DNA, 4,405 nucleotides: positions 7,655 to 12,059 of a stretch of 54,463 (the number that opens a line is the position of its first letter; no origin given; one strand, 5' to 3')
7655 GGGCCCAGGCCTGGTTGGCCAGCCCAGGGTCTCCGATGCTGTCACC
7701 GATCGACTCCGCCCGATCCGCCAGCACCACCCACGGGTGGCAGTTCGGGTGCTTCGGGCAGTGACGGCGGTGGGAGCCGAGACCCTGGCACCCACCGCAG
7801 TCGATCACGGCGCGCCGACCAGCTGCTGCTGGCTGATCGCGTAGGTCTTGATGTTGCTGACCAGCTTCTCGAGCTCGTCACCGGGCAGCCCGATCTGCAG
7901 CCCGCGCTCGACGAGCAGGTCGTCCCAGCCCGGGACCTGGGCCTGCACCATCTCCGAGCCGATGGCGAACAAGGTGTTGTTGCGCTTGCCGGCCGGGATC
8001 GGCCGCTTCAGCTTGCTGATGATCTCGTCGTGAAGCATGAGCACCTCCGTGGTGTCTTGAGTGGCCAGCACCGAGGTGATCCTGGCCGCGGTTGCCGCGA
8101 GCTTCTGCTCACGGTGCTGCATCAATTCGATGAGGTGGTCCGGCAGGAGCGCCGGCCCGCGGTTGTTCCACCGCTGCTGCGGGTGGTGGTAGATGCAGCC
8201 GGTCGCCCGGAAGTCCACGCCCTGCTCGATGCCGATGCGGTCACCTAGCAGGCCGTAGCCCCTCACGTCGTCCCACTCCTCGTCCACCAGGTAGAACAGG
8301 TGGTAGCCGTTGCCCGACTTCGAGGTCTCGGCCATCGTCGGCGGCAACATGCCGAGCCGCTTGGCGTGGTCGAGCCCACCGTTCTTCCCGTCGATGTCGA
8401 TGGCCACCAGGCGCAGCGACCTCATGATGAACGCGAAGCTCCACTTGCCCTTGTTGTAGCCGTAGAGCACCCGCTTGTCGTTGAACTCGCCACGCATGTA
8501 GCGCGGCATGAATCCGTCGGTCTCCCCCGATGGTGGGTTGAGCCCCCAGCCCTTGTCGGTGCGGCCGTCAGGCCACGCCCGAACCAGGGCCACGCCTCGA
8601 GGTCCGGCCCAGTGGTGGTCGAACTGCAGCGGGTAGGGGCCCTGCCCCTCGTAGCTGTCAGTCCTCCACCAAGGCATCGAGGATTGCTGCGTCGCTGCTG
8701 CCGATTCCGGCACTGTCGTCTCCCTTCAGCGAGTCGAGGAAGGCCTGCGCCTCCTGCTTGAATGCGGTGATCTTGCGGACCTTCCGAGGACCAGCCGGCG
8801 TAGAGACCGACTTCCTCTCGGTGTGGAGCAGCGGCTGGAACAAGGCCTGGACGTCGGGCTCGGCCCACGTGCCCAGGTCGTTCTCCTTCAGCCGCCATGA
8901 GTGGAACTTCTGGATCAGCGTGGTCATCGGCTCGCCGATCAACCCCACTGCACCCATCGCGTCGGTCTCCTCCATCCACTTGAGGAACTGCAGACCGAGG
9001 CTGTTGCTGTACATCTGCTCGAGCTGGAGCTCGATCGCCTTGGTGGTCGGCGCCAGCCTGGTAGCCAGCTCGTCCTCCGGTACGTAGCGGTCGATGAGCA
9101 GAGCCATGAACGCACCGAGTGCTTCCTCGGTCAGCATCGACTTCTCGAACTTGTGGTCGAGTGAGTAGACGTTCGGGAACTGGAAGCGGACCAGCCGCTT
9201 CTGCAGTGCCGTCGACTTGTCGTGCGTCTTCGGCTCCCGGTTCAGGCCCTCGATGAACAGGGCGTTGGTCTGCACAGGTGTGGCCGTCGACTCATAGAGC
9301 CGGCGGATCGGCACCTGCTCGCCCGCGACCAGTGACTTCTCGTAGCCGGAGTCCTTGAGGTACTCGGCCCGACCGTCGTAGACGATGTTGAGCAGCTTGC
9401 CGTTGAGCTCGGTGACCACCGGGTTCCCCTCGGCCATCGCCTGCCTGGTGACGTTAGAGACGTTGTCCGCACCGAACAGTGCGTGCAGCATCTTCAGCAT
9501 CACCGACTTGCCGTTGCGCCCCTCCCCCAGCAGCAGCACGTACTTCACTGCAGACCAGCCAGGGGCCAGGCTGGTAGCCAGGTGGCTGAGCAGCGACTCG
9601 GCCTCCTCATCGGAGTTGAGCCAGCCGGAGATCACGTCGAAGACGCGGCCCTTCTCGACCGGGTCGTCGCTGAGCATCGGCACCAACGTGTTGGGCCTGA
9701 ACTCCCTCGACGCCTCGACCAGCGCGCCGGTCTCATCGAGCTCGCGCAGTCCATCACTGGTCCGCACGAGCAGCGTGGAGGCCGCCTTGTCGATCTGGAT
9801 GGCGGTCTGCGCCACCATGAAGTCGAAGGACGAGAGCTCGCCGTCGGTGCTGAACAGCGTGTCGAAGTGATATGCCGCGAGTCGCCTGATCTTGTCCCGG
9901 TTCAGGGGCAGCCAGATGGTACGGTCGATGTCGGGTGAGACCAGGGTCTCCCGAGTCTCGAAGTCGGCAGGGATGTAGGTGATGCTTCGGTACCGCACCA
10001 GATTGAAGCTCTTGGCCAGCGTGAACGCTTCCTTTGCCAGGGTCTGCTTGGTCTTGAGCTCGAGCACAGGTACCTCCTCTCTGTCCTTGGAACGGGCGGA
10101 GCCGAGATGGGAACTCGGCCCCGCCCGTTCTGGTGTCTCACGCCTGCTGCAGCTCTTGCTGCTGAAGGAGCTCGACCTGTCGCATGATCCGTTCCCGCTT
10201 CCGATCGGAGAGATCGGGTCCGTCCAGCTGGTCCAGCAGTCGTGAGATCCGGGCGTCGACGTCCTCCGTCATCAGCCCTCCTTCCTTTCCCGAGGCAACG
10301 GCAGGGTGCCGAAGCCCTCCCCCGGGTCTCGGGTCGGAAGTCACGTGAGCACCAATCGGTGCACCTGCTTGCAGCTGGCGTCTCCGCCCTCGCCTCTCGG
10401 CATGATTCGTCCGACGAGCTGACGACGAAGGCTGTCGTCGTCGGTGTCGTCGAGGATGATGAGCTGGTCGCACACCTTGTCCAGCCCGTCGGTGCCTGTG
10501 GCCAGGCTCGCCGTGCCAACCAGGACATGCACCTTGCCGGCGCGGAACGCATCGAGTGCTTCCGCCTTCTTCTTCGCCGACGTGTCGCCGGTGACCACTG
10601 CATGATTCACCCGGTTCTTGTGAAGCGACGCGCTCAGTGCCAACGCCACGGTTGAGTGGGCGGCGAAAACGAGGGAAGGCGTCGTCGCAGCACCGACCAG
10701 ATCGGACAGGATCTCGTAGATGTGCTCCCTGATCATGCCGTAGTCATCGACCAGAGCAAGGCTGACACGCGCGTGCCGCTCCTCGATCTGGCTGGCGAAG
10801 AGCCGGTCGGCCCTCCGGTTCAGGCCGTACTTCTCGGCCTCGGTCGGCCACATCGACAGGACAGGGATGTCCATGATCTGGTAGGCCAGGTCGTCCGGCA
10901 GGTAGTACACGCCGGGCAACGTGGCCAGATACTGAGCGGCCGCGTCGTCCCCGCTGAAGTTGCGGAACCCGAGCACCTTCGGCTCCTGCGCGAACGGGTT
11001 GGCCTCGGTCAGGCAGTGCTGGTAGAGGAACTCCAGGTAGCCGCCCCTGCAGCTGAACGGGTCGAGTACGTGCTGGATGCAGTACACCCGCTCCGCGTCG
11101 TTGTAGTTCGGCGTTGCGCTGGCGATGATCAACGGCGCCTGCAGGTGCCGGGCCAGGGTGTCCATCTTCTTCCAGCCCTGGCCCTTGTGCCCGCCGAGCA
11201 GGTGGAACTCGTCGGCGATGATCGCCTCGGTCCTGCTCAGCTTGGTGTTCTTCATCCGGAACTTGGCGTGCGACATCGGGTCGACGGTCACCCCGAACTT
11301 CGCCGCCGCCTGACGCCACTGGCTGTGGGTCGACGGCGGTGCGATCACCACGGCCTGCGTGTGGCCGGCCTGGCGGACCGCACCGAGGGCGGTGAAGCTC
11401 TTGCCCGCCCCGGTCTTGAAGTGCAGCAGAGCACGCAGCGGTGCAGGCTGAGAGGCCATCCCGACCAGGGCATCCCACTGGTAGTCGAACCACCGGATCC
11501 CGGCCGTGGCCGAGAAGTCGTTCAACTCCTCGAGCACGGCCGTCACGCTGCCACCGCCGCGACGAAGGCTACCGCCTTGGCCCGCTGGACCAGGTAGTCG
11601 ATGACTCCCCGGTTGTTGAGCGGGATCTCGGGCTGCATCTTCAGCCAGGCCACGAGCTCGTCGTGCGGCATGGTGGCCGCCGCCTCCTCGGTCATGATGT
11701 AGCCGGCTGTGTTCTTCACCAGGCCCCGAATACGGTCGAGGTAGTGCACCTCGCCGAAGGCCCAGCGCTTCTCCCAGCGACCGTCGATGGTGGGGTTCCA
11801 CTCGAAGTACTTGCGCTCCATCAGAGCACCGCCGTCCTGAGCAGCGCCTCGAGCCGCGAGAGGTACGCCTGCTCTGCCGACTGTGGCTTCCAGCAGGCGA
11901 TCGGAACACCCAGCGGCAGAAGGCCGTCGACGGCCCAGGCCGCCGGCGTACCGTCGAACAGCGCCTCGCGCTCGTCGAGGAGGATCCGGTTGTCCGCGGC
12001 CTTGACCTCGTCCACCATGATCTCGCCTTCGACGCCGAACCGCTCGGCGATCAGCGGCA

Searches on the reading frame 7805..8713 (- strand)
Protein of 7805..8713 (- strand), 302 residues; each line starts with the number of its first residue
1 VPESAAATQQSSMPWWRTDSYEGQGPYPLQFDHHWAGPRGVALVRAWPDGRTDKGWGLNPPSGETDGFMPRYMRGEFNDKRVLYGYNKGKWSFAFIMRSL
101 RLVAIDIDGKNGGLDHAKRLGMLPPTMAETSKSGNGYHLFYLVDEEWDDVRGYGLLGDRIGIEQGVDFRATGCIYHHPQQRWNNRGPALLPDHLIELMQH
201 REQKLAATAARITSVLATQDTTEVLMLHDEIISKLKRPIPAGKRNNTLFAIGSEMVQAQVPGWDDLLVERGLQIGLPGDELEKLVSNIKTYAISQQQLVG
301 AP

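Call 89: search_protein_families(library=pfam, max_evalue=0.01, proteins=[window:7805-8713:-])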
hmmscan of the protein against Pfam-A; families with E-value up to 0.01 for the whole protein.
window:7805-8713:- (302 aa): 1 family
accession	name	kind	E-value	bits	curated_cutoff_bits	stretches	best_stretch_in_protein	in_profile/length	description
PF09250.16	Prim-Pol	-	2.1e-05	25.5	22.8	1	92-176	48-131/158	Bifunctional DNA primase/polymerase, N-terminal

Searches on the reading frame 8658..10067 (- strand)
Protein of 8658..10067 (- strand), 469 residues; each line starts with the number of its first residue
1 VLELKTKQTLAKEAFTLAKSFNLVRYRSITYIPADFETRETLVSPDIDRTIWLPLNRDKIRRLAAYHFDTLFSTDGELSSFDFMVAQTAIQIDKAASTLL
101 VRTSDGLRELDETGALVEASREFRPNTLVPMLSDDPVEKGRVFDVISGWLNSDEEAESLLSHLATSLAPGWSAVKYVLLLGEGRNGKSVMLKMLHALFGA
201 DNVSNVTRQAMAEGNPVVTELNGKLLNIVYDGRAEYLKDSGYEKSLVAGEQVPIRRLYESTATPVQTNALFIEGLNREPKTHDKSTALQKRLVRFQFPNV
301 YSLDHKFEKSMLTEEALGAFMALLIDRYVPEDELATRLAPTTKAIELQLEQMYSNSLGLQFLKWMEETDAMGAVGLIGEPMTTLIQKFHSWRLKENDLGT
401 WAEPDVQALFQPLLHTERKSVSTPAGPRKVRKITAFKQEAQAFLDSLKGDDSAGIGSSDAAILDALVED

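Call 89: search_protein_families(library=pfam, max_evalue=0.01, proteins=[window:8658-10067:-])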
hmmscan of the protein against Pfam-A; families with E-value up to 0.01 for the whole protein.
window:8658-10067:- (469 aa): 1 family
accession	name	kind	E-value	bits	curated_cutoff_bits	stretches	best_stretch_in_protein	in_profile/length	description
PF19263.5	DUF5906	-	1.8e-08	35.5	27.6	1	179-285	1-110/114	Family of unknown function (DUF5906)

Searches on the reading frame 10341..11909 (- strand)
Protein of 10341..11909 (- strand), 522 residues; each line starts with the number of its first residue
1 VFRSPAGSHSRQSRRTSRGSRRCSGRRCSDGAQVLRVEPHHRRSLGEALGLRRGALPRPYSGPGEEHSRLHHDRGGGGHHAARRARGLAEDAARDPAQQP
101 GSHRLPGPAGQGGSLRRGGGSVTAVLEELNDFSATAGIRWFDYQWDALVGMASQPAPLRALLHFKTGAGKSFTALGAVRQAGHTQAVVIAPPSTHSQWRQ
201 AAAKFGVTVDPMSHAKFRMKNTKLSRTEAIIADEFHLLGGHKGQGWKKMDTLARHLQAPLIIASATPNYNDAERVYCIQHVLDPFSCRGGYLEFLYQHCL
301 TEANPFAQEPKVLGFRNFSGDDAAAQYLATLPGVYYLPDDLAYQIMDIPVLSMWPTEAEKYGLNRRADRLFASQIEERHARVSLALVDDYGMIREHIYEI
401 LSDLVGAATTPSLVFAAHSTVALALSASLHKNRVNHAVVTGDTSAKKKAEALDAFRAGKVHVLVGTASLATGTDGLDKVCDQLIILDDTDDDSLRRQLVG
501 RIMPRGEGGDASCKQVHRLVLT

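Call 89: search_protein_families(library=pfam, max_evalue=0.01, proteins=[window:10341-11909:-])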
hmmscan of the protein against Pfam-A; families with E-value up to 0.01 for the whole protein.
window:10341-11909:- (522 aa): 3 families
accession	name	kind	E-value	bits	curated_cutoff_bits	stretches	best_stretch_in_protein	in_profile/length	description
PF00270.35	DEAD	-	1.3e-08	35.2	26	1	219-274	110-166/167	DEAD/DEAH box helicase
PF00271.37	Helicase_C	-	8.2e-08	32.9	23.5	1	400-502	5-106/110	Helicase conserved C-terminal domain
PF04851.21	ResIII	-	7.2e-06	26.4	22.5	0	139-205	3-76/164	Type III restriction enzyme, res subunit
